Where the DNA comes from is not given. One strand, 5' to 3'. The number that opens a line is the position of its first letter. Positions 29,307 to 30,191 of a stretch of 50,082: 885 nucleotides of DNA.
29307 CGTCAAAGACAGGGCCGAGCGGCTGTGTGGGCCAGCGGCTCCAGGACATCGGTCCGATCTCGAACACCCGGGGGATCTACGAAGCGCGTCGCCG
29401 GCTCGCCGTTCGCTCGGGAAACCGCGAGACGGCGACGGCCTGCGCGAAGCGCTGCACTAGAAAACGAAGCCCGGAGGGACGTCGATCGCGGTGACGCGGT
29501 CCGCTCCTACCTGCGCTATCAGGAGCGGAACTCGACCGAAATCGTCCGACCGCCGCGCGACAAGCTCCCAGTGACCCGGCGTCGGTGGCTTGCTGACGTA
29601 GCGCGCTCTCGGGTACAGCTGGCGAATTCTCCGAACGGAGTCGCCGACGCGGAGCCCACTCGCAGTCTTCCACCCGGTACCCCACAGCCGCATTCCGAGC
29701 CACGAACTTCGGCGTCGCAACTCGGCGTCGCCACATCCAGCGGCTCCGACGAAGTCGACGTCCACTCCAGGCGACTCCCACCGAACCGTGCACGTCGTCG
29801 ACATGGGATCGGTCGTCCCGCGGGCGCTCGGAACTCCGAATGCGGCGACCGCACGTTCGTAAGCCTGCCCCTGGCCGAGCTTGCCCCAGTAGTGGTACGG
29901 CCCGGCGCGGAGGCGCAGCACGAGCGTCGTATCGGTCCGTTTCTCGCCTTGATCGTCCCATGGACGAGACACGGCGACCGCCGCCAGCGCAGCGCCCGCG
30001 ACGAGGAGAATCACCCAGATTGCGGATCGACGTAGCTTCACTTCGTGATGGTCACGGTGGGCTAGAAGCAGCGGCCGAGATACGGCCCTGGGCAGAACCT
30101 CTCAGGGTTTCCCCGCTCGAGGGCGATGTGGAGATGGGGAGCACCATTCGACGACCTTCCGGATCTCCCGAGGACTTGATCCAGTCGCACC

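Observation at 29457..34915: Signal-peptide RHS polymorphic toxin with an M23/LytM-like peptidoglycan-peptidase tip and a membrane-anchored candidate immunity gene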

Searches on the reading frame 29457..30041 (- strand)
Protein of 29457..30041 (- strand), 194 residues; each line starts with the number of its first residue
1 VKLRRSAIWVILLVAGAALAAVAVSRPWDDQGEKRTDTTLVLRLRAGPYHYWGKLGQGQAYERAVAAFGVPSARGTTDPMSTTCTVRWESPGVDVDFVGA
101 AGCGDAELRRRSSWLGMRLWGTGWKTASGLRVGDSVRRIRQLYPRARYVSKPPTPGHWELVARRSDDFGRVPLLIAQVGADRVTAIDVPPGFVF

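Call 3: search_protein_families(library=pfam, proteins=[window:29457-30041:-], max_evalue=1)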
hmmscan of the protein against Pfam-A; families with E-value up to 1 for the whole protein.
window:29457-30041:- (194 aa): 1 family
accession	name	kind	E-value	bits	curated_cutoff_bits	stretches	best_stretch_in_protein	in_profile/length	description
PF13559.11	DUF4129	-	0.005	17.3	24.8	1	133-162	36-65/69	Domain of unknown function (DUF4129)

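Call 4: search_protein_families(library=ncbifam, proteins=[window:29457-30041:-], max_evalue=1)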
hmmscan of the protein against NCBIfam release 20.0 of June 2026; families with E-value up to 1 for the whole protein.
window:29457-30041:- (194 aa): 0 families

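Call 7: find_homologous_proteins(query=window:29457-30041:-)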
Query window:29457-30041:- (194 aa): 11 proteins with E <= 0.001 among 1919 candidates.
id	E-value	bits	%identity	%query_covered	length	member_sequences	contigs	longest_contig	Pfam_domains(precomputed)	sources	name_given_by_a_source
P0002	3.0e-118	411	98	95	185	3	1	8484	-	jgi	jgi:hypothetical protein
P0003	7.0e-88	311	72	100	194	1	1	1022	-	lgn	-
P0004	6.8e-75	269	69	92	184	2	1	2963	-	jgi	-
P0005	6.3e-74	266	63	96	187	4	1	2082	-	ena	-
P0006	5.5e-60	220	57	96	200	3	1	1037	-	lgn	-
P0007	1.3e-58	216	57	98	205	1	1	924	-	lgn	-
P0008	6.3e-56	207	60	81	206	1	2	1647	-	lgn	-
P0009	9.5e-54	200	60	83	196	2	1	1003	-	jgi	-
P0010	2.9e-53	198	62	81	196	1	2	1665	-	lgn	-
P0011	1.1e-50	190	55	82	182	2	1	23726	-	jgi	jgi:hypothetical protein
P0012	1.2e-42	164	52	82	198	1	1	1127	-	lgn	-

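Call 8: find_encoding_contigs(protein=P0002, flank=10000, max_places=4)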
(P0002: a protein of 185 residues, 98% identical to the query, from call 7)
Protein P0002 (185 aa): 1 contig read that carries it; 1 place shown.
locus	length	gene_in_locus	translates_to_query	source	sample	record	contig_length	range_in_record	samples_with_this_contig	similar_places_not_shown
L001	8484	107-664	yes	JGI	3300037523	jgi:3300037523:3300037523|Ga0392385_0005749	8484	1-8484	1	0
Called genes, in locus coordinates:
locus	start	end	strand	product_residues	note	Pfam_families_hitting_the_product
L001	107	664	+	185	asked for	-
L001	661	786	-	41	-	-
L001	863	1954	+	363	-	PF03979:Sigma70_r1_1, PF00140:Sigma70_r1_2, PF04542:Sigma70_r2, PF04539:Sigma70_r3, PF04545:Sigma70_r4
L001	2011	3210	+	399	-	PF05147:LANC_like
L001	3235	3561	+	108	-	-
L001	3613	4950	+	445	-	PF01546:Peptidase_M20, PF07687:M20_dimer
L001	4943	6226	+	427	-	PF05343:Peptidase_M42 (faint), PF01546:Peptidase_M20, PF07687:M20_dimer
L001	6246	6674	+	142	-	PF00903:Glyoxalase (weak), PF13669:Glyoxalase_4 (faint), PF18029:Glyoxalase_6 (weak)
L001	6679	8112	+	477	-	PF03572:Peptidase_S41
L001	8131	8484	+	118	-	?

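Call 9: find_encoding_contigs(protein=P0011, flank=10000, max_places=4)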
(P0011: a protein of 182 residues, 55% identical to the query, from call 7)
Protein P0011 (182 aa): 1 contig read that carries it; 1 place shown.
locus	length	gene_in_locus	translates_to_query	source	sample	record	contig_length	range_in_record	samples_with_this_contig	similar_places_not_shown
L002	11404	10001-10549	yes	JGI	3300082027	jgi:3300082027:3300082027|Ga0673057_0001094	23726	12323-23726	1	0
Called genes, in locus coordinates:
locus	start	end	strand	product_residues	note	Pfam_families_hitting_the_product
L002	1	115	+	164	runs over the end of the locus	PF10604:Polyketide_cyc2, PF08327:AHSA1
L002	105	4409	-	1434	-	PF00270:DEAD, PF04851:ResIII, PF00271:Helicase_C, PF19306:WHD_Lhr, PF08494:DEAD_assoc, PF23236:WHD_2nd_Lhr, PF23235:WHD_3rd_Lhr, PF23234:WHD_4th_Lhr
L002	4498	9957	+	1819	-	PF20148:DUF6531, PF25023:TEN_YD-shell, PF05593:RHS_repeat, PF25023:TEN_YD-shell, PF05593:RHS_repeat, PF05593:RHS_repeat, PF25023:TEN_YD-shell, PF05593:RHS_repeat, +4 more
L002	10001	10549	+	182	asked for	-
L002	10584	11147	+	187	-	-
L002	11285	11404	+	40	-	?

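Call 15: find_encoding_contigs(protein=P0004, flank=10000, max_places=3)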
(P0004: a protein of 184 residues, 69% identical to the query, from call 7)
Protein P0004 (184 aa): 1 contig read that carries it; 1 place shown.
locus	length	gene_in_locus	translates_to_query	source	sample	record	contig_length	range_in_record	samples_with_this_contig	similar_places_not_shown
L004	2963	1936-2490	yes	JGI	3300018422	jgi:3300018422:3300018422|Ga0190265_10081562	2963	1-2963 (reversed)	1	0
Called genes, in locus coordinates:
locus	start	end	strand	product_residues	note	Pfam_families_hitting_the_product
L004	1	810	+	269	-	?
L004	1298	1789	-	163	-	-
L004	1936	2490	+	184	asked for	-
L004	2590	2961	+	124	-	?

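Call 16: find_encoding_contigs(protein=P0005, flank=10000, max_places=3)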
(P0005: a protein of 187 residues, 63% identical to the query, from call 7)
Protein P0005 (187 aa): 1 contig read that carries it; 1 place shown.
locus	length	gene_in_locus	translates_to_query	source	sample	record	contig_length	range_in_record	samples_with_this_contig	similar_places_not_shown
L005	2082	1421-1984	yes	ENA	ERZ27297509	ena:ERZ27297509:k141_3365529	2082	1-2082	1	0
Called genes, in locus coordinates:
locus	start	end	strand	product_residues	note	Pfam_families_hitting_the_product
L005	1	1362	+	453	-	?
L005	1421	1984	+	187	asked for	-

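Call 29: predict_structure(alignment_id=A1)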
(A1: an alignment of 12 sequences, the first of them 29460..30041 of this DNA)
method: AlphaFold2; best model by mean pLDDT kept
length: 194 residues; sequences in the alignment: 12
mean_pLDDT: 71.5   pTM: 0.65
mean pLDDT of the five models: 71.5, 70.1, 66.6, 65.4, 63.7
residues with pLDDT >= 90: 47; 70-90: 75; 50-70: 27; < 50: 45
segments of 3 or more residues with pLDDT < 50: 1-3, 20-54, 165-168
pLDDT, mean of each block of 10 residues (from residue 1): 52 53 38 32 37 60 87 88 91 89 90 87 84 93 86 79 53 80 87 54
secondary structure, 60 per line:
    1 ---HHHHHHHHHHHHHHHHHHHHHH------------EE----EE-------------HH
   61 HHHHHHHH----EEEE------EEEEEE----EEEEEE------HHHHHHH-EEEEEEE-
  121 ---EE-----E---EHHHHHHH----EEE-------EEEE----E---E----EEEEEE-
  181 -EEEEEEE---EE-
elements in order: H4-25 H59-68 E73-76 E83-88 E93-98 H105-111 E113-119 H136-142 E147-149 E157-160 E174-179 E182-188

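Call 34: fold_search(model_id=the predicted structure, library=pdb)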
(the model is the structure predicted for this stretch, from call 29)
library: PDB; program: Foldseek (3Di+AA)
matches with E <= 10: 284; with E <= 0.001: 0
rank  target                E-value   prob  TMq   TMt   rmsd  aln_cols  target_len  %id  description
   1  4ifa                  2.5e-03  0.99  0.40  0.28   9.2       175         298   13  1.5 Angstrom resolution crystal structure of an extracellular protein containing a SCP domain from Bacillus anthracis st (released 2012-12-26)
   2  9j9w_A                3.6e-03  0.99  0.39  0.46   6.5       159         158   13  A broad-spectrum anti-fungal effector dictates bacterial-fungal interkingdom interactions (released 2025-10-22)
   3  4h0a_A                8.0e-03  0.97  0.34  0.24   8.4       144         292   10  Crystal structure of a cysteine-rich secretory protein (SAV1118) from Staphylococcus aureus subsp. aureus Mu50 at 1.90 (released 2012-09-26)
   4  4h0a_B                8.0e-03  0.97  0.34  0.24   8.4       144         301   10  Crystal structure of a cysteine-rich secretory protein (SAV1118) from Staphylococcus aureus subsp. aureus Mu50 at 1.90 (released 2012-09-26)
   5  4ygt                  1.3e-02  0.98  0.37  0.46   5.2       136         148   13  Crystal structure of a DUF4309 family protein (YjgB) from Bacillus subtilis subsp. subtilis str. 168 at 2.13 A resolutio (released 2015-03-18)
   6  2qzb_B                1.3e-02  0.98  0.39  0.49   6.4       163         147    9  Crystal structure of the uncharacterized protein yfeY from Escherichia coli (released 2007-08-28)
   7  6h0f_A                1.7e-02  0.69  0.19  0.06   9.7       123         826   13  Structure of DDB1-CRBN-pomalidomide complex bound to IKZF1(ZF2) (released 2018-11-07)
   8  2qzb_A                3.1e-02  0.87  0.34  0.44   6.9       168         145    8  Crystal structure of the uncharacterized protein yfeY from Escherichia coli (released 2007-08-28)
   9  9dwv_A                9.1e-02  0.33  0.18  0.07   8.7       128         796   15  Ternary complex of CRBN-DDB1-PPIL4 RRM domain with FPFT-2216 (released 2025-08-06)
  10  7b0i_A                1.9e-01  0.33  0.21  0.06   8.3       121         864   10  Structure of a minimal SF3B core in complex with spliceostatin A (form II) (released 2021-08-04)
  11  9ivd_A                2.0e-01  0.28  0.19  0.06   8.5       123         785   13  Cryo-EM structure of CyclinD1 bound AMBRA1-DDB1 (released 2025-04-23)
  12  6ud7_B                2.0e-01  0.20  0.19  0.06   9.5       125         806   12  Crystal structure of full-length human DCAF15-DDB1(deltaBPB)-DDA1-RBM39 in complex with indisulam (released 2019-12-18)
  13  7opi_A                2.7e-01  0.25  0.20  0.06   8.3       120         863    8  Structure of a minimal SF3B core in complex with the inactive modulator spliceostatin E (form I) (released 2021-08-04)
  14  2b5m                  2.9e-01  0.25  0.20  0.05   8.4       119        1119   12  Crystal Structure of DDB1 (released 2006-02-28)
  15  8buq_A                2.9e-01  0.21  0.20  0.06   9.0       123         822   12  Structure of DDB1 bound to DS43-engaged CDK12-cyclin K (released 2023-09-13)
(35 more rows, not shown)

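Call 46: find_related_loci(query=A1, collection=genome_contigs, flank=8000)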
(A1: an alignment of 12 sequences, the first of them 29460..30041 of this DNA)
Query A1 (194 aa) in genome_contigs; peptide patterns used: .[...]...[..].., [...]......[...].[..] (x = any residue, [..] = any of these).
37 stretches matched a pattern, but none encodes a relative of the query by tblastn (E <= 1e-3).

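Call 47: search_protein_families(library=pfam, proteins=[L004:924-1385:+], max_evalue=1)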
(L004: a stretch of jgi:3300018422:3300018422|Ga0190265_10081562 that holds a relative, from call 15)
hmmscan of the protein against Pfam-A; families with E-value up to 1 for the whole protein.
L004:924-1385:+ (153 aa): 0 families

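Call 48: find_related_loci(query=A1, collection=metagenome_contigs, flank=4000)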
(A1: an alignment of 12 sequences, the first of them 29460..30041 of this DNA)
Query A1 (194 aa) in metagenome_contigs; peptide patterns used: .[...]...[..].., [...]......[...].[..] (x = any residue, [..] = any of these).
60 stretches matched a pattern; 3 encode a relative of the query (tblastn E <= 1e-3); 3 distinct loci.
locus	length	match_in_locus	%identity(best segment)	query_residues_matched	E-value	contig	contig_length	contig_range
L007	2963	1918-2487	67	8-194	2e-81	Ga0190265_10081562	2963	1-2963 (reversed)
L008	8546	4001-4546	56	10-194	3e-58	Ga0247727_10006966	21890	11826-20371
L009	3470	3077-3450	59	9-135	4e-38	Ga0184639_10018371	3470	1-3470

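Call 65: find_encoding_contigs(protein=P0008, flank=3000, max_places=3)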
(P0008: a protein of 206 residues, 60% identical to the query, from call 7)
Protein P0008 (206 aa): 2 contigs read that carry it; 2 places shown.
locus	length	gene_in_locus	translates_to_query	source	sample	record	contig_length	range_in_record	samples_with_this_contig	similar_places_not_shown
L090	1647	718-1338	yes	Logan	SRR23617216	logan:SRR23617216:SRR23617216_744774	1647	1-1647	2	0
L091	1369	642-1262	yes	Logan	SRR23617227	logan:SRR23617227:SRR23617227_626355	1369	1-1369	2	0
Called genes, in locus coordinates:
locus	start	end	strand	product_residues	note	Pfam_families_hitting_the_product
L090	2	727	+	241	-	?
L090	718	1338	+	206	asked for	-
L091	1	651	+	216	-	?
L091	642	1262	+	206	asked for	-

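Call 66: find_encoding_contigs(protein=P0012, flank=3000, max_places=3)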
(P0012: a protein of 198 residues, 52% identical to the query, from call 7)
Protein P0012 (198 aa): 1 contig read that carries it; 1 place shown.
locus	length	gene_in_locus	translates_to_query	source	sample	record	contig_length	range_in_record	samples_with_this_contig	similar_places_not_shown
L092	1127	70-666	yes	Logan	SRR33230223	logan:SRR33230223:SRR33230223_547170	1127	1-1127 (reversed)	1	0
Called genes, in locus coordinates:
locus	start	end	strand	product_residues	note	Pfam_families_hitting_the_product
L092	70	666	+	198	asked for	-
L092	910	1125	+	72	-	?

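Call 67: find_encoding_contigs(protein=P0007, flank=3000, max_places=3)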
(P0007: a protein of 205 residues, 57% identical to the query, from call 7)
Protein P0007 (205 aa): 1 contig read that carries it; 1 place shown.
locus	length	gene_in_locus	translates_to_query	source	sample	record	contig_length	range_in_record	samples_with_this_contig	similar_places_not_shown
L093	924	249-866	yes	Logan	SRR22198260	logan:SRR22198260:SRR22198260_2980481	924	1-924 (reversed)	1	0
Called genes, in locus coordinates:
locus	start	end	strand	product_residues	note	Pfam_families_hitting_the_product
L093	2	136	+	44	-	?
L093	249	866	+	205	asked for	-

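Call 79: find_homologous_proteins(query=A1, max_evalue=0.01)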
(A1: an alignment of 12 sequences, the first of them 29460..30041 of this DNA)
Query A1 (12 sequences) (194 aa, profile of the alignment): 72 proteins with E <= 0.01 among 8000 candidates.
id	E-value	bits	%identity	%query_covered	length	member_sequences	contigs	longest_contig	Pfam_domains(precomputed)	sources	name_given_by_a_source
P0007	8.8e-92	324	57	98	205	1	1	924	-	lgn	-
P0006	2.6e-90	319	57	96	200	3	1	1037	-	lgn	-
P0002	1.3e-89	317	98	95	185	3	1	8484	-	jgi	jgi:hypothetical protein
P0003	9.4e-89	314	72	100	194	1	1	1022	-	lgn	-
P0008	1.4e-88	313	60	81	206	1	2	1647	-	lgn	-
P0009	4.4e-88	312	60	83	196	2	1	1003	-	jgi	-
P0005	2.3e-86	306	63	96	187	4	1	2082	-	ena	-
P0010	1.8e-85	303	62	81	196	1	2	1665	-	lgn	-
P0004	1.5e-84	300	69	92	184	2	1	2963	-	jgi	-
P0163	1.9e-84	300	56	95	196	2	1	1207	-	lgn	-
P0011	7.8e-82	291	55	82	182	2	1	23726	-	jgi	jgi:hypothetical protein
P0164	3.2e-80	286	54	95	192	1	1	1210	-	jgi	jgi:hypothetical protein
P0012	9.0e-78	278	52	82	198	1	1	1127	-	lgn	-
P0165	2.0e-77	277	55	82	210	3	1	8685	-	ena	-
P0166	2.4e-77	277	57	82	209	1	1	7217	-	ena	-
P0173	4.1e-74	266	50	95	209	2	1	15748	-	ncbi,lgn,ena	-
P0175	1.9e-73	264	48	96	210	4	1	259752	-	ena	-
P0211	1.7e-31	127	41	81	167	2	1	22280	-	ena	-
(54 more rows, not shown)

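Call 81: find_encoding_contigs(protein=P0175, flank=9000, max_places=2)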
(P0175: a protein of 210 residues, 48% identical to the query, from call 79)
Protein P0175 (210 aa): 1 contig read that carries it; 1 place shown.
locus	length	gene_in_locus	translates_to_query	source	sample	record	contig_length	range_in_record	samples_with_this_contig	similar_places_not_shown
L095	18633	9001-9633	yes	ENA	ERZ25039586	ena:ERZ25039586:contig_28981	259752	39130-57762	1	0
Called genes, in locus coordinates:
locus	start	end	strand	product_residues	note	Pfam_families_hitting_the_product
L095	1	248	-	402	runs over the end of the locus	PF23235:WHD_3rd_Lhr, PF23234:WHD_4th_Lhr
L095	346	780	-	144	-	PF23236:WHD_2nd_Lhr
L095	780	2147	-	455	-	PF19306:WHD_Lhr, PF08494:DEAD_assoc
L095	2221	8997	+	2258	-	PF20148:DUF6531, PF25023:TEN_YD-shell, PF05593:RHS_repeat, PF25023:TEN_YD-shell, PF05593:RHS_repeat, PF05593:RHS_repeat, PF25023:TEN_YD-shell, PF01551:Peptidase_M23, +4 more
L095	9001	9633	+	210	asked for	-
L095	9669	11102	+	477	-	PF00730:HhH-GPD (weak), PF13091:PLDc_2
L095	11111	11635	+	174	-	PF13091:PLDc_2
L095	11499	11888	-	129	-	-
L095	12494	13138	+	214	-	-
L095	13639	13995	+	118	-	-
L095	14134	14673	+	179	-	-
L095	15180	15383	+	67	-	-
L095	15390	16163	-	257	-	PF02770:Acyl-CoA_dh_M, PF00441:Acyl-CoA_dh_1, PF08028:Acyl-CoA_dh_2, PF22924:ACOX_C_alpha1 (weak)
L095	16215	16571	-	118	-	PF02771:Acyl-CoA_dh_N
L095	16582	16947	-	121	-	PF00903:Glyoxalase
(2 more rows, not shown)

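Call 82: find_encoding_contigs(protein=P0173, flank=9000, max_places=2)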
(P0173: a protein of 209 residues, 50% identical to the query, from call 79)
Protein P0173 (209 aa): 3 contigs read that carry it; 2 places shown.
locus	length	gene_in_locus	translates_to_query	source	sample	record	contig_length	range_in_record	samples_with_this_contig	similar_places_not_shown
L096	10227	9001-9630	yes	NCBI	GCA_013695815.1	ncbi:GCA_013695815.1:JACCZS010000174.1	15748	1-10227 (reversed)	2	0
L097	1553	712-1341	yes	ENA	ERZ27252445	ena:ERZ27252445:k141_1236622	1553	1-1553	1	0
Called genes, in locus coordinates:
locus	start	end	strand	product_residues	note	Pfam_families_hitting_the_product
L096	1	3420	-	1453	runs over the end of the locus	PF00270:DEAD, PF04851:ResIII, PF00271:Helicase_C, PF19306:WHD_Lhr, PF08494:DEAD_assoc, PF23236:WHD_2nd_Lhr, PF23235:WHD_3rd_Lhr, PF23234:WHD_4th_Lhr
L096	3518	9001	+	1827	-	PF20148:DUF6531, PF25023:TEN_YD-shell, PF05593:RHS_repeat, PF25023:TEN_YD-shell, PF05593:RHS_repeat, PF05593:RHS_repeat, PF25023:TEN_YD-shell, PF01551:Peptidase_M23, +2 more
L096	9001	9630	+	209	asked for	-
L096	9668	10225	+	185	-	PF00730:HhH-GPD (weak)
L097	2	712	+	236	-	?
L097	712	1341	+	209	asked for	-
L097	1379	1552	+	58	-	?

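Call 83: find_encoding_contigs(protein=P0211, flank=9000, max_places=2)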
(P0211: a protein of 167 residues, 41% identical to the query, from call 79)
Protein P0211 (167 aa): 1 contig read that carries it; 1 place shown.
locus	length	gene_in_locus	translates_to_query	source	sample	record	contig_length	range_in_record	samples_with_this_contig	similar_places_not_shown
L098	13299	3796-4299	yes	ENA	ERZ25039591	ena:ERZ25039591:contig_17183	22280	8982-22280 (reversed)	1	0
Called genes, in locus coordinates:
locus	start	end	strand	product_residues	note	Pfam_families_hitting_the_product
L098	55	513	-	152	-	PF08808:RES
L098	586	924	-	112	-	-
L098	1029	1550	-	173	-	PF00300:His_Phos_1 (faint)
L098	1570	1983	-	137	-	PF00903:Glyoxalase, PF18029:Glyoxalase_6, PF22656:At5g48480-like_N (weak)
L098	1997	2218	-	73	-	-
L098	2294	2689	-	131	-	PF01850:PIN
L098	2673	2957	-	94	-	PF03869:Arc (weak), PF22513:FitA-like_RHH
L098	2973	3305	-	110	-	-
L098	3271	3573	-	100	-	-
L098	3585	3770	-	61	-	-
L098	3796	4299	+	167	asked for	-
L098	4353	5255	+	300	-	PF20341:DUF6636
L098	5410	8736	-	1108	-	PF13482:RNase_H_2, PF13086:AAA_11 (faint), PF13245:AAA_19 (faint), PF13604:AAA_30, PF13087:AAA_12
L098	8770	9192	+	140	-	-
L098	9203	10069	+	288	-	-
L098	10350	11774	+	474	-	PF00270:DEAD, PF04851:ResIII (weak)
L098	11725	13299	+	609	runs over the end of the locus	-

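Call 95: search_protein_families(library=pfam, proteins=[L004:220-810:+], max_evalue=0.01)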
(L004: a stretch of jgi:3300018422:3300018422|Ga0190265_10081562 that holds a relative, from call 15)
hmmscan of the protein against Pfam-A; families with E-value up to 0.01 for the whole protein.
L004:220-810:+ (196 aa): 1 family
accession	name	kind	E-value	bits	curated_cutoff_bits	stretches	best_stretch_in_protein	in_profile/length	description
PF01551.29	Peptidase_M23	-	9.1e-07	29.4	28.7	1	82-177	7-88/96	Peptidase family M23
